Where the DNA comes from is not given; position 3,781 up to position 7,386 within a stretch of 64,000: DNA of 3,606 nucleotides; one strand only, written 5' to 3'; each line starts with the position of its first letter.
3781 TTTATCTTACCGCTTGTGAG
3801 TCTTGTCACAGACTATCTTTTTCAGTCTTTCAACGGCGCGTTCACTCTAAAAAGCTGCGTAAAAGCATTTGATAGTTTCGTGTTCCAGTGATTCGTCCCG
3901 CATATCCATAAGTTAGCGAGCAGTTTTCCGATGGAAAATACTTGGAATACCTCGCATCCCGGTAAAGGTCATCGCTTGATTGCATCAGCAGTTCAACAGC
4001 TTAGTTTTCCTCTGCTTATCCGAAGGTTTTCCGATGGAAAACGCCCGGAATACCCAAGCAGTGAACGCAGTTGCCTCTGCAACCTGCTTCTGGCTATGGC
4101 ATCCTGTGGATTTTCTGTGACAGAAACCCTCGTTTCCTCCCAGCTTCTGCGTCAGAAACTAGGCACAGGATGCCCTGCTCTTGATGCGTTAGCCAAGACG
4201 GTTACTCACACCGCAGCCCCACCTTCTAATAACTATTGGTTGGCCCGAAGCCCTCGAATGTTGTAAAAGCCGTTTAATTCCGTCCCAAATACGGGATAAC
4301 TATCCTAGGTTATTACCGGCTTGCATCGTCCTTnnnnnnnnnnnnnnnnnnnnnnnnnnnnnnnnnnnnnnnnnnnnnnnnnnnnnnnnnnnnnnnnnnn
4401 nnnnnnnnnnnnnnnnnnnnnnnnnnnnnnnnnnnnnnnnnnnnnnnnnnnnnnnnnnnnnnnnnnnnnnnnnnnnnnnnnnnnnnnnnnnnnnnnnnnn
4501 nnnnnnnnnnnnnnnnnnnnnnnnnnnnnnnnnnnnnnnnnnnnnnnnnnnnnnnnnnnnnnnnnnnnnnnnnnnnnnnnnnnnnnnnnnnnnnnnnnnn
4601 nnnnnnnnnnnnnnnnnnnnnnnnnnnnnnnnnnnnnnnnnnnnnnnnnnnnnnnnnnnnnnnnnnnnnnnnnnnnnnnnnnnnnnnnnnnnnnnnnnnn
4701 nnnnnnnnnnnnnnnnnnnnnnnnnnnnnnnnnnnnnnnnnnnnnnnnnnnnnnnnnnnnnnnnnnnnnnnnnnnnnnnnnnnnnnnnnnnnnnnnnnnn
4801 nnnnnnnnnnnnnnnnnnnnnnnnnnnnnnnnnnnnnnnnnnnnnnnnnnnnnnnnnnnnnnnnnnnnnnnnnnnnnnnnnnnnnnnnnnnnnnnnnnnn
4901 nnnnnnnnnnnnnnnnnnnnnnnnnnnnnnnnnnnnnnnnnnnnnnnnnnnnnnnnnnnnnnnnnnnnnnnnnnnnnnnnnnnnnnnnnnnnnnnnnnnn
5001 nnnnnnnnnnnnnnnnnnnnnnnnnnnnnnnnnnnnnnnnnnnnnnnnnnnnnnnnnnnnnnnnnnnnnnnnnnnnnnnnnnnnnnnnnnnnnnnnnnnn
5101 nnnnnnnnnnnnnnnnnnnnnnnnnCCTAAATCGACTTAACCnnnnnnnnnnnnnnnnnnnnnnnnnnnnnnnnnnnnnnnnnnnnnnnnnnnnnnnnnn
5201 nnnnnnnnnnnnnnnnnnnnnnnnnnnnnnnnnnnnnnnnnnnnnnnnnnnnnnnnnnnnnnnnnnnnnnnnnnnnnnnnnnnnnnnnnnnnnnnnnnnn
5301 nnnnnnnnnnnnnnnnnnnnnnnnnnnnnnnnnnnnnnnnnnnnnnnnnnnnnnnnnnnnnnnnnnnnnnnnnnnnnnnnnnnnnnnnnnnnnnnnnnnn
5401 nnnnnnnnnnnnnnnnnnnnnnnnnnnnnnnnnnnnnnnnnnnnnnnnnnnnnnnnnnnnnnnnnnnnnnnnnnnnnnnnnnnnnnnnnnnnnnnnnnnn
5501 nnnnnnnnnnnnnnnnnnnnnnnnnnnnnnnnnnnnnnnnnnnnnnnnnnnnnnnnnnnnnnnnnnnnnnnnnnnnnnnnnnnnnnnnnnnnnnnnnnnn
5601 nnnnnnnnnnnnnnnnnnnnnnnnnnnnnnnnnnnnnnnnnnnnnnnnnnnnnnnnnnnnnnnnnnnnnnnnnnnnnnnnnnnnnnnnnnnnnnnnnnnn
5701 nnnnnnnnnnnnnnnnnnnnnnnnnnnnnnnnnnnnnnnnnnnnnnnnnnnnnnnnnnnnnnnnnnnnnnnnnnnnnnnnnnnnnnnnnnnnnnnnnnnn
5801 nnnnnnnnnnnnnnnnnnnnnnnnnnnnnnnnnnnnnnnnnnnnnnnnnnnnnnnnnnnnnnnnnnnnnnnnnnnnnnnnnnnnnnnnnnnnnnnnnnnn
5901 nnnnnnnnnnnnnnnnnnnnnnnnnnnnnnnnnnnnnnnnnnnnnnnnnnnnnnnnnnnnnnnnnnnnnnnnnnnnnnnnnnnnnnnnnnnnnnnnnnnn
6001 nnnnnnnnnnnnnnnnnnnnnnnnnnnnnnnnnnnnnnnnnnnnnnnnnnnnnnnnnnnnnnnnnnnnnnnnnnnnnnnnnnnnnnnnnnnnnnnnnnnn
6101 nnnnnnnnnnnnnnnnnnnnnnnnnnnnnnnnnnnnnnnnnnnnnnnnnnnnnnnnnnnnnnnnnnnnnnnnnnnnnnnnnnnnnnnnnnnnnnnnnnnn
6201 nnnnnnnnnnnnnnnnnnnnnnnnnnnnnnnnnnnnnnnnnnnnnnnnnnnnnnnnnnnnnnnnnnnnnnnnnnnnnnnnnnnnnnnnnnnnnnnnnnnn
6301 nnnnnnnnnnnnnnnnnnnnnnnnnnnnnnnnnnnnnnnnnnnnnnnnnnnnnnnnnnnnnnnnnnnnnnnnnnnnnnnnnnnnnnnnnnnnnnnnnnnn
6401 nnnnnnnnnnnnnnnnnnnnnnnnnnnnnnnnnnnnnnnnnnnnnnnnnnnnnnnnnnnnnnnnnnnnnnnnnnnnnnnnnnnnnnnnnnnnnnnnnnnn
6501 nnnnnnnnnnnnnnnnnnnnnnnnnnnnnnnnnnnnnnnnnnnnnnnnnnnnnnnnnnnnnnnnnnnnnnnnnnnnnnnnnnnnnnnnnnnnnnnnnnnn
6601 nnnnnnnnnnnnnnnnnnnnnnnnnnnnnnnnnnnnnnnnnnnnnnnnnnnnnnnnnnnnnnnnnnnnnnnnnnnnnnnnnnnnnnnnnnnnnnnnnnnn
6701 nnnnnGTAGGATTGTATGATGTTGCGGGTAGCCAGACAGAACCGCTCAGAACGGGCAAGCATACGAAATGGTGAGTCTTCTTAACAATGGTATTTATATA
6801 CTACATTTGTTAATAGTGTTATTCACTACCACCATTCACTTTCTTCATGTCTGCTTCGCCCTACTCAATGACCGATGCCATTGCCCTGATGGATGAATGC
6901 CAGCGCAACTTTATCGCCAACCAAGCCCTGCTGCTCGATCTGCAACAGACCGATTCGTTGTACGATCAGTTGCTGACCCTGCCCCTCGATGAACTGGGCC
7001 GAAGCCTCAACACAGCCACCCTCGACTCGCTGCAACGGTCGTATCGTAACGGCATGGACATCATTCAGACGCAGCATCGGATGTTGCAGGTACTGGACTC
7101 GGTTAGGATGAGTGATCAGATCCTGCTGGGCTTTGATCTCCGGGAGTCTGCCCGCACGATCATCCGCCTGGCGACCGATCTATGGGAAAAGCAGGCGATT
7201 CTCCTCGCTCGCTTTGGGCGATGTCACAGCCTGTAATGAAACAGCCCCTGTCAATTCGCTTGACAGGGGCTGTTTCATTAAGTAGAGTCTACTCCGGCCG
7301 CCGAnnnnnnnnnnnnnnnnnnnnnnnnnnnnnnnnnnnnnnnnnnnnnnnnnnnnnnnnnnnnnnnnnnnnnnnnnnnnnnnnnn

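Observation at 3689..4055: Iteron/operator-like palindromes upstream of the primase-helicase operon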

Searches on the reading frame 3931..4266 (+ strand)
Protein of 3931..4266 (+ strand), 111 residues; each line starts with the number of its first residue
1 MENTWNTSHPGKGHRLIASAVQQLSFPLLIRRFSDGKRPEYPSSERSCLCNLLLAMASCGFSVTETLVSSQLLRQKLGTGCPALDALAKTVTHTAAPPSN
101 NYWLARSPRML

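Call 6: search_protein_families(library=pfam, proteins=[window:3931-4266:+], max_evalue=0.01)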
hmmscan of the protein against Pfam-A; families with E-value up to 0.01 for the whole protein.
window:3931-4266:+ (111 aa): 0 families

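Call 29: search_protein_families(library=phrogs, proteins=[window:3931-4266:+], max_evalue=0.01)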
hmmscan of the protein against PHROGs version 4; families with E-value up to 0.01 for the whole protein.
window:3931-4266:+ (111 aa): 0 families
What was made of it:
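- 3931..4266 (+): 111-aa ORF. Judged spurious. No family match (calls 6, 29).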

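Call 85: list_cluster_members(proteins=[window:3931-4263:+, window:4364-5122:+, window:5143-6702:+, window:6847-7233:+, window:678-1319:-, window:375-638:-, window:3842-3982:-])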
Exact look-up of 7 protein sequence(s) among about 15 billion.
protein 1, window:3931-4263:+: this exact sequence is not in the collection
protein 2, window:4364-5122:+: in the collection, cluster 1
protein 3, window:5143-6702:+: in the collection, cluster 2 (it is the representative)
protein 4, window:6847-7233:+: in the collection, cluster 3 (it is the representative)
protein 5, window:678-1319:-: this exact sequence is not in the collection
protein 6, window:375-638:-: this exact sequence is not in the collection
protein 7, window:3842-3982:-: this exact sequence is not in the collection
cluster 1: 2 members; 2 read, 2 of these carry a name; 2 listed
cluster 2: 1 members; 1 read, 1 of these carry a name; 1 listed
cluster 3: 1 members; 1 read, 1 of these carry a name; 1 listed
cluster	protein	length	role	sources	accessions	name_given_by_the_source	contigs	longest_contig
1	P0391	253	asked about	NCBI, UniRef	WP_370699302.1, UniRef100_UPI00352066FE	M12 family metallopeptidase [Fibrella musci] | M12 family metallopeptidase n=1 Tax=Fibrella musci TaxID=3242485 RepID=UPI00352066FE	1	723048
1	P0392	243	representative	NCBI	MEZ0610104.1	M12 family metallopeptidase [Fibrella sp. WM1]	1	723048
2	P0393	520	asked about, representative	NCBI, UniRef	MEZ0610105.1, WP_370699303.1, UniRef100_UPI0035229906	hypothetical protein ACAW74_16425 [Fibrella sp. WM1] | hypothetical protein n=1 Tax=Fibrella musci TaxID=3242485 RepID=UPI0035229906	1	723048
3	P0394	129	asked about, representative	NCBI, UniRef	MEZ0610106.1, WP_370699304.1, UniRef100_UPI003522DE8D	hypothetical protein ACAW74_16430 [Fibrella sp. WM1] | hypothetical protein n=1 Tax=Fibrella musci TaxID=3242485 RepID=UPI003522DE8D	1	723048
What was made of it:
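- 3931..4266 (+): The exact sequence is not in the protein collection, and there is no locus tag between ACAW74_16415 and the M12 peptidase gene (call 85).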

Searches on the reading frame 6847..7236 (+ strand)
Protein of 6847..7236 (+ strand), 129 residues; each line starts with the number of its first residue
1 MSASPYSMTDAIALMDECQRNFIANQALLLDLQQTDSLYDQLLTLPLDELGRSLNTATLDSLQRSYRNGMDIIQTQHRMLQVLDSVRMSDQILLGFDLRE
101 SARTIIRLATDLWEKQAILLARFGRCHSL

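Call 6: search_protein_families(library=pfam, proteins=[window:6847-7236:+], max_evalue=0.01)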
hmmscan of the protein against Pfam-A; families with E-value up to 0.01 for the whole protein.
window:6847-7236:+ (129 aa): 1 family
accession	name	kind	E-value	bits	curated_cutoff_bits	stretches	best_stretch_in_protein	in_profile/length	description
PF06429.18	Flg_bbr_C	-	0.0023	17.8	23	0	61-83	21-43/46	Flagellar basal body rod FlgEFG protein C-terminal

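Call 29: search_protein_families(library=phrogs, proteins=[window:6847-7236:+], max_evalue=0.01)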
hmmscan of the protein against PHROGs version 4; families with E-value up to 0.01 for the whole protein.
window:6847-7236:+ (129 aa): 0 families
